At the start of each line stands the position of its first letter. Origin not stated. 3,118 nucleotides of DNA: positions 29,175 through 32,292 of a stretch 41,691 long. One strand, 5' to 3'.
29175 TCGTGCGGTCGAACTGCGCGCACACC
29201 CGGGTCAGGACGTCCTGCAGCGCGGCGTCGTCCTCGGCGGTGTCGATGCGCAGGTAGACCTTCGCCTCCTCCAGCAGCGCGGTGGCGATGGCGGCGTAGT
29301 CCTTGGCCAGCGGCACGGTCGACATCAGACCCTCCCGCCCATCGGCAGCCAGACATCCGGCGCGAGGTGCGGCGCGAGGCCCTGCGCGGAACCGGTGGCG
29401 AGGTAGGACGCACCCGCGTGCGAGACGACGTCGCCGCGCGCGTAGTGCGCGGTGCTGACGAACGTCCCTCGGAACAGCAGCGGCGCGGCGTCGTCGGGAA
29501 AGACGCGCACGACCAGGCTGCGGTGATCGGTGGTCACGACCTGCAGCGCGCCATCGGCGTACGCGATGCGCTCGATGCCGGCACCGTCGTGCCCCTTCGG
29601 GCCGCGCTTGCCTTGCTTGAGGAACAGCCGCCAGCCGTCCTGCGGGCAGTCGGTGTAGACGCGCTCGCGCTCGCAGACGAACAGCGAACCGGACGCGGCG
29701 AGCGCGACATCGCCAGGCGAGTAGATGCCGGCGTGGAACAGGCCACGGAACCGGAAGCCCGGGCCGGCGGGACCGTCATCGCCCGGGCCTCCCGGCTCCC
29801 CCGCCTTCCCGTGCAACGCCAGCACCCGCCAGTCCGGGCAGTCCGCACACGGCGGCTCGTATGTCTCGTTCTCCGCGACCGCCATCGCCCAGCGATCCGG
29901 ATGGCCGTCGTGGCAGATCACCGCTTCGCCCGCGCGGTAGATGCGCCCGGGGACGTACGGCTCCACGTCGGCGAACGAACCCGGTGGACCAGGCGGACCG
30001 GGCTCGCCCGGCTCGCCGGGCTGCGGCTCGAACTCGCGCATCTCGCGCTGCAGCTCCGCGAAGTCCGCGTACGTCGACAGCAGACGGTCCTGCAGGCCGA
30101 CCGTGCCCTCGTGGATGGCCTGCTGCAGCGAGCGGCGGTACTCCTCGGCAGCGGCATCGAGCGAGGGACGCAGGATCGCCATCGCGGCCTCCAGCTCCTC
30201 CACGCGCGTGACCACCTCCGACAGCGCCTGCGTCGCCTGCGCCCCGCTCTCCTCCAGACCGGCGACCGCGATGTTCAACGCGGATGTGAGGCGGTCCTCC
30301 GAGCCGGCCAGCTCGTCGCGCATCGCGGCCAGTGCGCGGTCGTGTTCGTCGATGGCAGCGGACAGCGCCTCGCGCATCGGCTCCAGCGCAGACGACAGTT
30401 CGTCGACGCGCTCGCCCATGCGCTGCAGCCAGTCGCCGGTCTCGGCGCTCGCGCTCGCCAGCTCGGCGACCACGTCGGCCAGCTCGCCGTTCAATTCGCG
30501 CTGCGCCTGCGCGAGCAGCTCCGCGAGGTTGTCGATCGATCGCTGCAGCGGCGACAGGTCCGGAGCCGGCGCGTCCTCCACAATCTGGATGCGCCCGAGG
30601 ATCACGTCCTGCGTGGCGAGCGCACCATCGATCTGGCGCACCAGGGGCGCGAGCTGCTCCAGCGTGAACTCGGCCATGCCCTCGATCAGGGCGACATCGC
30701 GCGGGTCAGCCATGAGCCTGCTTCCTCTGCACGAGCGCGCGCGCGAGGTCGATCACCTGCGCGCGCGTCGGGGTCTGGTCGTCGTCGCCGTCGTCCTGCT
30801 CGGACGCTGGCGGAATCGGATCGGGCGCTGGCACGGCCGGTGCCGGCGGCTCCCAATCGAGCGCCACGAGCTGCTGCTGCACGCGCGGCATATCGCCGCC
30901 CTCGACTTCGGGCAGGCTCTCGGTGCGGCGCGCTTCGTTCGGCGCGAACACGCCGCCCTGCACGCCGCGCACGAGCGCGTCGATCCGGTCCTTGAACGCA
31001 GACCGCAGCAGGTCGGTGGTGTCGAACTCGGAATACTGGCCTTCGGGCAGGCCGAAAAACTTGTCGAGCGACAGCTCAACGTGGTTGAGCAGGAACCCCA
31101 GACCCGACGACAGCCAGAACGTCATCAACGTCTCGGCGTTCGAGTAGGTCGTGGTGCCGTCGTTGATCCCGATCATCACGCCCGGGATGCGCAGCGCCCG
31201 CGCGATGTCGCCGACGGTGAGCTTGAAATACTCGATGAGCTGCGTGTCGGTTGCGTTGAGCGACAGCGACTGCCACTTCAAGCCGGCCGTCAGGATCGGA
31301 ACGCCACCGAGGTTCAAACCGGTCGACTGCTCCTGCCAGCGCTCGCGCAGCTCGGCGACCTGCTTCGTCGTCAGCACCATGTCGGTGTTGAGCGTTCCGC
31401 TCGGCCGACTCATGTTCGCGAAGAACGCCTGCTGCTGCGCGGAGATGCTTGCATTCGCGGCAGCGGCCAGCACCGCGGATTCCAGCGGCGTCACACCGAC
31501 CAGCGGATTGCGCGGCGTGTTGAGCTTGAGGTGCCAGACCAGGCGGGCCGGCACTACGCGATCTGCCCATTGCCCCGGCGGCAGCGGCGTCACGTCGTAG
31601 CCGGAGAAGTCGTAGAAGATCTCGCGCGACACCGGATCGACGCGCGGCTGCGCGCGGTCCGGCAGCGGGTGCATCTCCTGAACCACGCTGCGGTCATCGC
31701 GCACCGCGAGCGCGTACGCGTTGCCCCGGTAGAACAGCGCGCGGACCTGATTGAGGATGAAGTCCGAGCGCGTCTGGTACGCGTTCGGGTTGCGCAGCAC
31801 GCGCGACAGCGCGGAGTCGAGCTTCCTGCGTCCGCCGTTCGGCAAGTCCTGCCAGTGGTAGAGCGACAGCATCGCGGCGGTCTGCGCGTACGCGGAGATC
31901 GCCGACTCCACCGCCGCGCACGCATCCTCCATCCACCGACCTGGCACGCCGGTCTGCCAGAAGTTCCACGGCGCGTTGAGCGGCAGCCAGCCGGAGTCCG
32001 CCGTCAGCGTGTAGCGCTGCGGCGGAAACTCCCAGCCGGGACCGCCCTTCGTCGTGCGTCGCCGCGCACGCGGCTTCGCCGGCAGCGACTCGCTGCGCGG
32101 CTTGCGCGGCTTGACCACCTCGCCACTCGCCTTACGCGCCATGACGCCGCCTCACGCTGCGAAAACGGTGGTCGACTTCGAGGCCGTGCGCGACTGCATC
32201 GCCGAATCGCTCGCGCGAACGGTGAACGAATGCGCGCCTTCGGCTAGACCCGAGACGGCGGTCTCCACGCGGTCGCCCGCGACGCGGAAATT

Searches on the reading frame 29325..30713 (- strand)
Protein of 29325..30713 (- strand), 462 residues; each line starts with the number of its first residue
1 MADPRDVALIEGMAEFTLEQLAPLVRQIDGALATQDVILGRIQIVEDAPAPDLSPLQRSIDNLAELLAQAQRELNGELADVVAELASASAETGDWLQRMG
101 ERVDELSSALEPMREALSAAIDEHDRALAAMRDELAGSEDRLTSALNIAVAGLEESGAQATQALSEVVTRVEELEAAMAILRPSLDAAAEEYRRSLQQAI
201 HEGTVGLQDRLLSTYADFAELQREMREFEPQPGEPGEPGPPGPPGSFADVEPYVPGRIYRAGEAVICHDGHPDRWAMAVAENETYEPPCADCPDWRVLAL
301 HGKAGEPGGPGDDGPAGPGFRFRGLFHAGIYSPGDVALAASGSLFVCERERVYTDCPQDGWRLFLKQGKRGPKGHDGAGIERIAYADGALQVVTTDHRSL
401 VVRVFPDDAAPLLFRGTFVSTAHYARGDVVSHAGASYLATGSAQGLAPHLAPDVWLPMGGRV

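Call 98: search_solved_structures(query=window:29325-30713:-, max_evalue=0.01)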
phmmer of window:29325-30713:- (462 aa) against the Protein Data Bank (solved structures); distinct sequences matched with E-value up to 0.01: 0.

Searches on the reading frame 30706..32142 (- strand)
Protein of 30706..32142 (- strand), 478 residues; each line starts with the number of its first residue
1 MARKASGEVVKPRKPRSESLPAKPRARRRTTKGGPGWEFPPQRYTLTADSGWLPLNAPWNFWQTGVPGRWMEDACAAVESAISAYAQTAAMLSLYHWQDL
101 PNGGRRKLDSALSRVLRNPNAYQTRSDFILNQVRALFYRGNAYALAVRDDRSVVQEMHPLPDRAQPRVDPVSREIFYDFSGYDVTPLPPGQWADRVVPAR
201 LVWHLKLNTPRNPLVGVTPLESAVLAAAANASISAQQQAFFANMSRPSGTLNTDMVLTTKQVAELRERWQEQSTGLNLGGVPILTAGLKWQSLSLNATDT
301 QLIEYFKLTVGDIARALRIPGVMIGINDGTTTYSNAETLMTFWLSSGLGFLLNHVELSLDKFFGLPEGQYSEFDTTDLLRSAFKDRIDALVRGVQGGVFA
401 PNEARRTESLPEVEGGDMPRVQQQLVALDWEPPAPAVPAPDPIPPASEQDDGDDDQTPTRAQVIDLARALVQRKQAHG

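Call 97: search_solved_structures(query=window:30706-32142:-, max_evalue=0.01)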
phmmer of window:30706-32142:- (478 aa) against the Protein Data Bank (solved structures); distinct sequences matched with E-value up to 0.01: 4.
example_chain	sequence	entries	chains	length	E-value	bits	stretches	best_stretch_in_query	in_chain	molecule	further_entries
8cez_A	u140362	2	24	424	1.1e-21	80.5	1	82-427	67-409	Portal protein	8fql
9lbn_H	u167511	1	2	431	5.8e-17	64.9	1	76-429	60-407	portal protein gp1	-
6tba_1A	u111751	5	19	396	6.1e-14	54.9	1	113-349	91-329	Portal protein Rcc01684 | Phage portal protein, HK97 family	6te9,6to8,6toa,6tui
6te8_A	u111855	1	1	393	6.5e-14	54.8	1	113-349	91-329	Phage portal protein, HK97 family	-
